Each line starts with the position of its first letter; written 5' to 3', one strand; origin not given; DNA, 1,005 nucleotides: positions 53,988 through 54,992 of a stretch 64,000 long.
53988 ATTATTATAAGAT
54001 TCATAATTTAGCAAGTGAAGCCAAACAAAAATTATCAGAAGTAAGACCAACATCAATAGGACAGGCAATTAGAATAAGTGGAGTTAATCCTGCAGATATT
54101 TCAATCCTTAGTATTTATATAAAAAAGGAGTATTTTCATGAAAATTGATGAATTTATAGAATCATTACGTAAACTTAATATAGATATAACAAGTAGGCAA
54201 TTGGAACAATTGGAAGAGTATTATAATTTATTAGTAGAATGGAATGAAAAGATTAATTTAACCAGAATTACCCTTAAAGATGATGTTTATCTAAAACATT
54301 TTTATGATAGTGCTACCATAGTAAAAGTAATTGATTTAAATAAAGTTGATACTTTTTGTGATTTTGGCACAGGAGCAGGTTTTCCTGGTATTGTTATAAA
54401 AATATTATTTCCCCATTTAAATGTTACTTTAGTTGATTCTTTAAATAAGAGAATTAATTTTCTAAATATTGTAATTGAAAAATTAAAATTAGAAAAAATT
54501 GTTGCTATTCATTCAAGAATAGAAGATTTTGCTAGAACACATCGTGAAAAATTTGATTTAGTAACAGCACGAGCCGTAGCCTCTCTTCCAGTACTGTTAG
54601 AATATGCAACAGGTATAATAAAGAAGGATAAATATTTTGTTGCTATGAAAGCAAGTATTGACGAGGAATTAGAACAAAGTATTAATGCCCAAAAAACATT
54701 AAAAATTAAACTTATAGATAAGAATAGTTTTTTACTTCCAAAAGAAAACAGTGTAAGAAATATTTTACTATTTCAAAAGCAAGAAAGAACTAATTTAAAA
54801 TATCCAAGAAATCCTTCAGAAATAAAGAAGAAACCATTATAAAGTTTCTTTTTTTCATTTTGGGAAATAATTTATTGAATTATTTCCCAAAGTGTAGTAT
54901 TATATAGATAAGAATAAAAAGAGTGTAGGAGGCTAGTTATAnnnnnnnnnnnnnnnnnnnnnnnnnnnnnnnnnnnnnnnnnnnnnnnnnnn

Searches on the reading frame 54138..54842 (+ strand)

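Call 7: search_protein_families(library=pfam, proteins=[window:54138-54842:+], max_evalue=0.01)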
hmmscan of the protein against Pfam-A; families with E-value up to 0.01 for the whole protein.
window:54138-54842:+ (234 aa): 3 families
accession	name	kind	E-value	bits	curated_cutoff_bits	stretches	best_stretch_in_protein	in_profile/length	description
PF02527.21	GidB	-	7.6e-50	169.3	27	1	21-191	1-169/184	rRNA small subunit methyltransferase G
PF13847.12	Methyltransf_31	-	3.2e-09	37.1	27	1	70-193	4-132/145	Methyltransferase domain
PF05175.20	MTS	-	5.4e-05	23.3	23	1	50-142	10-102/170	Methyltransferase small domain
